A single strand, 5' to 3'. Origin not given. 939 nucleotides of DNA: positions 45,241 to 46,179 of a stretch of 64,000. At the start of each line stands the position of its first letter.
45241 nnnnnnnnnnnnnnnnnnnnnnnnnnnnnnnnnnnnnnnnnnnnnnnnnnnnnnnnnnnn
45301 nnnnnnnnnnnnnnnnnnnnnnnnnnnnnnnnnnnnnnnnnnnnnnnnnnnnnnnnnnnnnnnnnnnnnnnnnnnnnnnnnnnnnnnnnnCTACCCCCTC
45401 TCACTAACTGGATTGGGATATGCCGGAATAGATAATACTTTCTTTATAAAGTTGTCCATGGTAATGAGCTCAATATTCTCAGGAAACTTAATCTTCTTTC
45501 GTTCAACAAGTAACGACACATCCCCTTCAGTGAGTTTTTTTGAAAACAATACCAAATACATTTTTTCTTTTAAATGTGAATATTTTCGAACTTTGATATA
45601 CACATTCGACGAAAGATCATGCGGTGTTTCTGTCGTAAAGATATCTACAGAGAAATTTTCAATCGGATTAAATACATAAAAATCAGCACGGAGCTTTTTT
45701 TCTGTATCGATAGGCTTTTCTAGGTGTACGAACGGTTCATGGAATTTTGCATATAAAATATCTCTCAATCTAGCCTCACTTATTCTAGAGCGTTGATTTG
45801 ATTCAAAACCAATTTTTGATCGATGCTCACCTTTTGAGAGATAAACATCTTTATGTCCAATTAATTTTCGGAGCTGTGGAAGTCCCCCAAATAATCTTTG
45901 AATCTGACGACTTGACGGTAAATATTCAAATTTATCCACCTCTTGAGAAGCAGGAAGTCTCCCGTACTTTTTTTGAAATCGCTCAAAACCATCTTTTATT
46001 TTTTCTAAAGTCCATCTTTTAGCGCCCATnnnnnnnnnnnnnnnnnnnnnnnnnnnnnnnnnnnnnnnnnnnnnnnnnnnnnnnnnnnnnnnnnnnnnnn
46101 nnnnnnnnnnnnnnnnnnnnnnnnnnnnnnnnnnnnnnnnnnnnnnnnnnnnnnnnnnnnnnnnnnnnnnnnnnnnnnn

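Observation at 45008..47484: AT-rich islet with a co-transcribed AAA+ (Arch_ATPase/STAND-like) ATPase and an uncharacterised 212-aa partner - candidate novel two-gene defence-type module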

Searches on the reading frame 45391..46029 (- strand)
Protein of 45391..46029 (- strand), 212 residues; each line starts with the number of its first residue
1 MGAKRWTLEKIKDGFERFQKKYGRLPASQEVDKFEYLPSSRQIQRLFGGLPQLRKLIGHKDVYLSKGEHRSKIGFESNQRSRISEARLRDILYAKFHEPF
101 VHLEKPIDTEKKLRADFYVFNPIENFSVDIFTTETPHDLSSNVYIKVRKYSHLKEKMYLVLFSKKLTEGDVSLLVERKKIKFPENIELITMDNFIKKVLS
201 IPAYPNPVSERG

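Call 3: search_protein_families(library=pfam, proteins=[window:45391-46029:-], max_evalue=0.1)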
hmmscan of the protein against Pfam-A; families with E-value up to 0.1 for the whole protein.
window:45391-46029:- (212 aa): 1 family
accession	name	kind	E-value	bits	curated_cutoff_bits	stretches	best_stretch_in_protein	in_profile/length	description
PF04667.22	Endosulfine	-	0.011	16.2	29.8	0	12-30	6-24/80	cAMP-regulated phosphoprotein/endosulfine conserved region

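Call 4: search_protein_families(library=padloc, proteins=[window:45391-46029:-], max_evalue=1)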
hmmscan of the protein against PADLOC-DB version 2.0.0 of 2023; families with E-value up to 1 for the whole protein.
window:45391-46029:- (212 aa): 0 families

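Call 5: search_protein_families(library=ncbifam, proteins=[window:45391-46029:-], max_evalue=1)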
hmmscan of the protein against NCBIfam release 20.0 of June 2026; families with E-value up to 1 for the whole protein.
window:45391-46029:- (212 aa): 0 families

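Call 6: find_homologous_proteins(query=window:45391-46029:-)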
Query window:45391-46029:- (212 aa): 85 proteins with E <= 0.001 among 257 candidates.
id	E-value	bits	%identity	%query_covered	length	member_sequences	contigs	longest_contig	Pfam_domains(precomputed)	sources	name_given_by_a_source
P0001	3.0e-135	467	100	100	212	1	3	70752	-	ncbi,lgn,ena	-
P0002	2.4e-106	372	78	100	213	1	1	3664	-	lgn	-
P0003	6.1e-103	361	76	100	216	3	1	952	-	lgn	-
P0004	3.6e-102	359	77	99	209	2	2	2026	-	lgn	-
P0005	2.5e-97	343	77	96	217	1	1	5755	-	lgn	-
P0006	1.6e-95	337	71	99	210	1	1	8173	-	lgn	-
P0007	2.4e-91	323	69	98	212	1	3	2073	-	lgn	-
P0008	2.7e-89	317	67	97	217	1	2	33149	-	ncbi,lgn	-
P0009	1.4e-88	314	65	98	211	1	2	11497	-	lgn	-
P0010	8.6e-88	312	68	97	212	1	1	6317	-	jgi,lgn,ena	-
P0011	1.4e-86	308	83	77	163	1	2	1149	-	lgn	-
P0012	9.7e-85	302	66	97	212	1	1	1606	-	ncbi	-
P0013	7.5e-84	299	64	97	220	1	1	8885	-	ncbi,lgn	ncbi:MAG: hypothetical protein WA082_03615 [Candidatus Moraniibacteriota bacterium]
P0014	4.6e-83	296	63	97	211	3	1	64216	-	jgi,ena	-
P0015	5.2e-82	293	62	97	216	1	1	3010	-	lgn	-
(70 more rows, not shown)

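Call 11: find_related_loci(query=A1, collection=genome_contigs, flank=8000)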
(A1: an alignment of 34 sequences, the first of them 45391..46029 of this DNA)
Query A1 (212 aa) in genome_contigs; peptide patterns used: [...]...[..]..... (x = any residue, [..] = any of these).
41 stretches matched a pattern; 36 encode a relative of the query (tblastn E <= 1e-3); 36 distinct loci.
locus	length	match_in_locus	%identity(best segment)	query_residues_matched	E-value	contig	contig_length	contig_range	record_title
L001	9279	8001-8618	67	3-208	2e-90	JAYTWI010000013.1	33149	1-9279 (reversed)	MAG: Candidatus Moraniibacteriota bacterium isolate GFS_5782 GFS_5782_12, whole genome shotgun sequence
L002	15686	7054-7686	60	1-210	5e-85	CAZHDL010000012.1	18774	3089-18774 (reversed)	MAG TPA_asm: uncultured Bdellovibrionales bacterium isolate SRP219642_co10_72 genome assembly, contig: NODE_2737_length_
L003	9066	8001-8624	62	3-209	3e-79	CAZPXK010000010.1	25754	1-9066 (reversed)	MAG TPA_asm: uncultured Bdellovibrionales bacterium isolate SRP342105_co1_301 genome assembly, contig: NODE_2491_length_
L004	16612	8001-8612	49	1-204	5e-71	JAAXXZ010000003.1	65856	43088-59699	MAG: Candidatus Moraniibacteriota bacterium isolate W9_Combined_metabat2_155 W9_Combined_metabat2_155_NODE_235, whole ge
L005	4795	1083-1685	43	6-207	2e-46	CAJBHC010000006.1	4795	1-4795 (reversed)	uncultured bacterium isolate Loc090907-5m_bin-188 genome assembly, contig: bin-188:06/99, whole genome shotgun sequence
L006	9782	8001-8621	41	3-204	2e-45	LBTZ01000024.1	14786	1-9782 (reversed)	MAG: Parcubacteria group bacterium GW2011_GWD2_38_11 US70_C0024, whole genome shotgun sequence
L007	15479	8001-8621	41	3-204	8e-45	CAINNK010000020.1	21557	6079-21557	uncultured bacterium isolate AM_bin-0953 genome assembly, contig: bin-0953:20/46, whole genome shotgun sequence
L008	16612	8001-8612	39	4-204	3e-44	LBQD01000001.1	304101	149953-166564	MAG: Candidatus Moranbacteria bacterium GW2011_GWE2_35_2- UR69_C0001, whole genome shotgun sequence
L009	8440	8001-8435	51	5-150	3e-43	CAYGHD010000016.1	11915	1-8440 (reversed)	MAG TPA_asm: uncultured Candidatus Saccharibacteria bacterium isolate ERP113451_co1_4 genome assembly, contig: NODE_6488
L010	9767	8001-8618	40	6-209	3e-42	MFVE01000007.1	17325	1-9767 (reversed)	MAG: Candidatus Nomurabacteria bacterium RIFCSPLOWO2_01_FULL_42_17 rifcsplowo2_01_scaffold_50974, whole genome shotgun s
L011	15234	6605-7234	38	6-203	8e-42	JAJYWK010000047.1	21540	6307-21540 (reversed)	MAG: bacterium isolate FK3.bin112 NODE_4804_length_21540_cov_2.879793, whole genome shotgun sequence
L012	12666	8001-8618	41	6-209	4e-42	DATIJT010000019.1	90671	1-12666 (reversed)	MAG TPA_asm: Candidatus Saccharimonadales bacterium isolate SMAG_U15698 k141_449210, whole genome shotgun sequence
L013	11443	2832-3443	39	4-204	2e-41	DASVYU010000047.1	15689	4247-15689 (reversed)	MAG TPA_asm: Patescibacteria group bacterium isolate SMAG_U2610 k141_1136615, whole genome shotgun sequence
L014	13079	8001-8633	38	4-204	4e-37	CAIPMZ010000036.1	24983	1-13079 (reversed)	uncultured bacterium isolate Ja1_bin-0683 genome assembly, contig: bin-0683:036/145, whole genome shotgun sequence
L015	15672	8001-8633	38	4-204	3e-37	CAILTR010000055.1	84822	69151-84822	uncultured bacterium isolate Kiruna_bin-03023 genome assembly, contig: bin-03023:055/120, whole genome shotgun sequence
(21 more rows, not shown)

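Call 15: search_solved_structures(query=A1, max_evalue=1)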
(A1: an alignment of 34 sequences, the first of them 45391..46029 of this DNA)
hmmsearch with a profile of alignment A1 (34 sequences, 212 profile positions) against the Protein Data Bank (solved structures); distinct sequences matched with E-value up to 1: 0.

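Call 21: predict_structure(alignment_id=A1)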
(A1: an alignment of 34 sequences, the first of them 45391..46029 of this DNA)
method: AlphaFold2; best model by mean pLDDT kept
length: 212 residues; sequences in the alignment: 34
mean_pLDDT: 90.3   pTM: 0.67
mean pLDDT of the five models: 90.3, 89.8, 89.3, 89.0, 87.9
residues with pLDDT >= 90: 153; 70-90: 44; 50-70: 14; < 50: 1
segments of 3 or more residues with pLDDT < 50: none
pLDDT, mean of each block of 10 residues (from residue 1): 80 94 87 93 90 86 59 77 95 97 96 97 97 94 95 96 96 92 95 97 89 55
secondary structure, 60 per line:
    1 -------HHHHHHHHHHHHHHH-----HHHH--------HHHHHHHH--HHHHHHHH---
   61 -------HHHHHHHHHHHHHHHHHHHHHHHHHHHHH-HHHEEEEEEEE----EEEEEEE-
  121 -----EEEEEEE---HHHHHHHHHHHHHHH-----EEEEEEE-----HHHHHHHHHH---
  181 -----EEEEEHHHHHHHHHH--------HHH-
elements in order: H8-22 H28-31 H40-47 H50-57 H68-96 E101-108 E113-119 E126-132 H136-150 E156-162 H168-177 E186-190 H191-200

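Call 29: find_encoding_contigs(protein=P0002, flank=6000, max_places=2)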
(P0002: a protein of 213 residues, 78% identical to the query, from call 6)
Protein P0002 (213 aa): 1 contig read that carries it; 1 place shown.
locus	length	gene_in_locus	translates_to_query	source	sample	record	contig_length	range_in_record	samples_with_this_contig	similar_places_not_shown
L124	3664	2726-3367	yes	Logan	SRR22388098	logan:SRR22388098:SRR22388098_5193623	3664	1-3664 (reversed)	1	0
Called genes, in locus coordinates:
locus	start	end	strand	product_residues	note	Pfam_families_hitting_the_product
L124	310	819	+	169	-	-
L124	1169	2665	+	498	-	-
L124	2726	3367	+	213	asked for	-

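Call 30: find_encoding_contigs(protein=P0006, flank=8000, max_places=2)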
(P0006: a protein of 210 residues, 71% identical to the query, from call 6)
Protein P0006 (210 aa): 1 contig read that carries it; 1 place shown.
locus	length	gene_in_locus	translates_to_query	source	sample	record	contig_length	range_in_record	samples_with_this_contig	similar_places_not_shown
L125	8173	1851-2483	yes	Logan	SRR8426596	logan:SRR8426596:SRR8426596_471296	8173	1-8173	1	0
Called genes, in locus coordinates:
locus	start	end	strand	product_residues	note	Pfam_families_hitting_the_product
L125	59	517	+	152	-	PF01161:PBP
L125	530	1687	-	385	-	PF10926:DUF2800 (weak), PF12705:PDDEXK_1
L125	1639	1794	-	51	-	-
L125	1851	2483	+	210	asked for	-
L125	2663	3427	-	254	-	PF02129:Peptidase_S15 (weak), PF00326:Peptidase_S9 (weak)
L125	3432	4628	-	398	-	PF04473:DUF553 (weak)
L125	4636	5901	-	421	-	PF01551:Peptidase_M23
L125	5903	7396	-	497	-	PF00749:tRNA-synt_1c, PF19269:Anticodon_2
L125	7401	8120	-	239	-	PF03808:Glyco_tran_WecG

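Call 31: find_encoding_contigs(protein=P0005, flank=6000, max_places=2)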
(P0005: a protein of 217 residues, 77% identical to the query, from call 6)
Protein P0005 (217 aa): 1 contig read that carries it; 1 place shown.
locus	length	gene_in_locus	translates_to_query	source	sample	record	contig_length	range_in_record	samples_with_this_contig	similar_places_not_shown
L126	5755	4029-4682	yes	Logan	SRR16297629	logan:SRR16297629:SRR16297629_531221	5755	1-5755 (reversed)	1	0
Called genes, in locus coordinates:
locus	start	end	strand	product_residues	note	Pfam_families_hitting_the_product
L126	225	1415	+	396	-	PF01808:AICARFT_IMPCHas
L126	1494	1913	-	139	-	PF01814:Hemerythrin, PF04353:Rsd_AlgQ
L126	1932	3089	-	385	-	PF12705:PDDEXK_1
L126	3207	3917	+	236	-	PF00990:GGDEF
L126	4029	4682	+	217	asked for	-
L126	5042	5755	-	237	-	?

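Call 35: search_protein_families(library=pfam, alignment_id=A1, max_evalue=1)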
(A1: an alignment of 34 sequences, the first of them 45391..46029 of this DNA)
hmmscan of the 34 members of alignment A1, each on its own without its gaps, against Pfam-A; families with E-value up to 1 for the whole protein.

A. member 1, window:45391-46029:- (212 aa): 2 families
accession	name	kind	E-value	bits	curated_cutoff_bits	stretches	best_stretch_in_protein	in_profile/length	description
PF04667.22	Endosulfine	-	0.011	16.2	29.8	0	12-30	6-24/80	cAMP-regulated phosphoprotein/endosulfine conserved region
PF18780.6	HNH_repeat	-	0.16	12.8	26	1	16-49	11-43/54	Homing endonuclease associated repeat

B. families by the number of members that match (of 34 scanned): 39 families (the first 25 are shown)
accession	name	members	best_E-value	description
PF18780.6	HNH_repeat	17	0.00024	Homing endonuclease associated repeat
PF14737.11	DUF4470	2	0.011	Domain of unknown function (DUF4470)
PF15162.11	SCRE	2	0.065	Protein SPO16 homolog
PF08281.18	Sigma70_r4_2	1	0.00011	Sigma-70, region 4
PF13384.12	HTH_23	1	0.00043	Homeodomain-like domain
PF02796.21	HTH_7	1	0.00086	Helix-turn-helix domain of resolvase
PF13412.12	HTH_24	1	0.0022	Winged helix-turn-helix DNA-binding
PF19569.5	START_2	1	0.005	START-like superfamily domain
PF16544.10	STAR_dimer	1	0.0066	Homodimerisation region of STAR domain protein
PF04667.22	Endosulfine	1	0.011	cAMP-regulated phosphoprotein/endosulfine conserved region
PF08378.17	NERD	1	0.023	Nuclease-related domain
PF17347.7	DUF5377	1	0.025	Family of unknown function (DUF5377)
PF08279.18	HTH_11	1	0.028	HTH domain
PF24715.1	YxiF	1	0.03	YxiF protein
PF10465.15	Inhibitor_I24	1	0.03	PinA peptidase inhibitor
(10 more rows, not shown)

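Call 36: search_protein_families(library=pfam, proteins=[L124:1169-2665:+, L124:310-819:+, L125:3432-4628:-], max_evalue=0.1)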
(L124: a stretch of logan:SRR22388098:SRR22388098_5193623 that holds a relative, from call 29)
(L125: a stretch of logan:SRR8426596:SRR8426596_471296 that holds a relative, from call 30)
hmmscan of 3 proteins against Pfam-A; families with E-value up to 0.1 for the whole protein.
L124:1169-2665:+ (498 aa): 8 families
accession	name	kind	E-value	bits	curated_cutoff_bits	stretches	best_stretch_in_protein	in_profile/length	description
PF20720.3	nSTAND3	-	0.0004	20.6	27.2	1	27-73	10-53/155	Novel STAND NTPase 3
PF01637.24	ATPase_2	-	0.00049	20.4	33.2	1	35-205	21-122/225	ATPase domain predominantly from Archaea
PF00004.35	AAA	-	0.0024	18.8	21.2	0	38-79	2-42/131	ATPase family associated with various cellular activities (AAA)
PF13191.12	AAA_16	-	0.0026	18.7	32.6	1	38-214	28-149/167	AAA ATPase domain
PF24883.2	NPHP3_N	-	0.022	15.4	24.8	0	34-100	22-82/164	Nephrocystin 3, N-terminal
PF06414.18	Zeta_toxin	-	0.027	14.3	22.3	1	33-59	15-41/199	Zeta toxin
PF13401.12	AAA_22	-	0.031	15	27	0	34-61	5-32/130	AAA domain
PF13238.12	AAA_18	-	0.09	13.7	29.4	0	38-63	2-25/128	AAA domain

L124:310-819:+ (169 aa): 1 family
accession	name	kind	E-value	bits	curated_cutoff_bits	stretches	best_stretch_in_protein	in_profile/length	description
PF12072.13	RNase_Y_N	-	0.055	13.3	32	1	84-152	88-158/201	RNase Y N-terminal region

L125:3432-4628:- (398 aa): 2 families
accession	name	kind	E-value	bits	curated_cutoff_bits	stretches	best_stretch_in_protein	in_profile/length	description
PF04473.18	DUF553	-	2.3e-06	27.5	20.5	1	127-226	8-104/140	Transglutaminase-like domain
PF01841.26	Transglut_core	-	0.015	16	23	1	168-205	33-70/108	Transglutaminase-like superfamily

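Call 39: search_protein_families(library=pfam, alignment_id=A3, max_evalue=0.00001)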
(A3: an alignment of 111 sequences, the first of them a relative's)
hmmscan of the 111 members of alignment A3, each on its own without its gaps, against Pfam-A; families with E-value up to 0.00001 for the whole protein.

A. member 1, L001:5915-7069:- (385 aa): 2 families
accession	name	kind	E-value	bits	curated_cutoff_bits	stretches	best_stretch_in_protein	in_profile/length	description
PF12705.13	PDDEXK_1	-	1.6e-37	130.2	22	1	2-242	1-247/247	PD-(D/E)XK nuclease superfamily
PF10926.14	DUF2800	-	6.6e-07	29.3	21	1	2-259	3-250/368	Protein of unknown function (DUF2800)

B. families by the number of members that match (of 111 scanned): 70 families (the first 25 are shown)
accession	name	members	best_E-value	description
PF19269.4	Anticodon_2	10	1.2e-26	Anticodon binding domain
PF00749.27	tRNA-synt_1c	9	1.6e-113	tRNA synthetases class I (E and Q), catalytic domain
PF01551.29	Peptidase_M23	9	3.3e-31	Peptidase family M23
PF00266.25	Aminotran_5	7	3e-84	Aminotransferase class-V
PF13529.12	Peptidase_C39_2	7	2.9e-11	Peptidase_C39 like family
PF01592.21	NifU_N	6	5.3e-49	NifU-like N terminal domain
PF12705.13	PDDEXK_1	4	1.6e-37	PD-(D/E)XK nuclease superfamily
PF00990.26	GGDEF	3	1.9e-39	Diguanylate cyclase, GGDEF domain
PF10926.14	DUF2800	3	3.5e-08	Protein of unknown function (DUF2800)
PF02129.25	Peptidase_S15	3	6.5e-07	X-Pro dipeptidyl-peptidase (S15 family)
PF00009.33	GTP_EFTU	2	2.5e-53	Elongation factor Tu GTP binding domain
PF07992.20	Pyr_redox_2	2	5e-50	Pyridine nucleotide-disulphide oxidoreductase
PF00589.27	Phage_integrase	2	4.4e-36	Phage integrase family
PF08245.18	Mur_ligase_M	2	2.8e-31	Mur ligase middle domain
PF01016.24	Ribosomal_L27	2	2.2e-30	Ribosomal L27 protein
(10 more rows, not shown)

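Call 57: search_protein_representatives(alignment_id=A1)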
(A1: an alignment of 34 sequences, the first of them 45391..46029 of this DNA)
Query: 34 sequences, 212 profile positions. Proteins with E-value up to 0.001 (for the whole library): 851; up to 1e-10: 452; up to 1e-30: 222. The best 150 are listed.
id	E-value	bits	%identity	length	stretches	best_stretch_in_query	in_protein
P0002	1.4e-83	296.1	-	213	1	3-211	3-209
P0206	2.4e-74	265.8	-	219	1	3-209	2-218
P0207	3.1e-71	255.7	-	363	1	6-205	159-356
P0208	7.2e-71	254.5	-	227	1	2-211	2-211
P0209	9.4e-69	247.6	-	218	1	3-208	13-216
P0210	1.6e-68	246.8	-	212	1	3-210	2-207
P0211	1.3e-67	243.9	-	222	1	3-207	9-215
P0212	1.5e-67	243.7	-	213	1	2-211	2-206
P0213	3.4e-67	242.5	-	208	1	2-207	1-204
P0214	9.0e-67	241.1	-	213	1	4-211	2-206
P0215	2.0e-66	240.0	-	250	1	5-203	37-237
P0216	2.9e-66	239.5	-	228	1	5-203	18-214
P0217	4.5e-66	238.8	-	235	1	4-210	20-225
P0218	8.6e-66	237.9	-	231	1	3-211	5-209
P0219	1.3e-65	237.3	-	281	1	4-208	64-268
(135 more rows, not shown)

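Call 80: find_encoding_contigs(protein=P0004, flank=3000, max_places=2)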
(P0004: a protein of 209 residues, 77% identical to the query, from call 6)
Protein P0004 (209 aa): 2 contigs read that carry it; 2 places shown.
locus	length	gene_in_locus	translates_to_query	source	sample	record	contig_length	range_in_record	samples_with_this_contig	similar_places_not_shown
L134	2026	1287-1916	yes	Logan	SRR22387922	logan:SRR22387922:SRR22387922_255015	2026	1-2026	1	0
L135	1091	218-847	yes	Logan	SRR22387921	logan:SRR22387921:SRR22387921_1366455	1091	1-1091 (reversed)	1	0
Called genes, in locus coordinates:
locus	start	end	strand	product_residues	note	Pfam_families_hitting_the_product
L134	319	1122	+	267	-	PF00990:GGDEF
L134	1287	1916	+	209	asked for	-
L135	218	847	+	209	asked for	-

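Call 81: find_encoding_contigs(protein=P0010, flank=6000, max_places=1)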
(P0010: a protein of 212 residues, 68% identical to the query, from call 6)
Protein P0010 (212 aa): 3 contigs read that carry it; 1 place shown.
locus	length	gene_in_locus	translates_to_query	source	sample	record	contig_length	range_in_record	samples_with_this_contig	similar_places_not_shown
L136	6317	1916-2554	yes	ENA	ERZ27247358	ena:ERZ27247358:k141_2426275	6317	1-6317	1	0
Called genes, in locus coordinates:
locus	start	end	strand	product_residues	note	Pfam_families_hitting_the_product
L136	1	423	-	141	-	?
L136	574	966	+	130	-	-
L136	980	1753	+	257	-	PF00990:GGDEF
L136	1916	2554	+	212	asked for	-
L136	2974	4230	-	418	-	PF01551:Peptidase_M23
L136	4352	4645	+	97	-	-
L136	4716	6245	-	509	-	PF00749:tRNA-synt_1c, PF19269:Anticodon_2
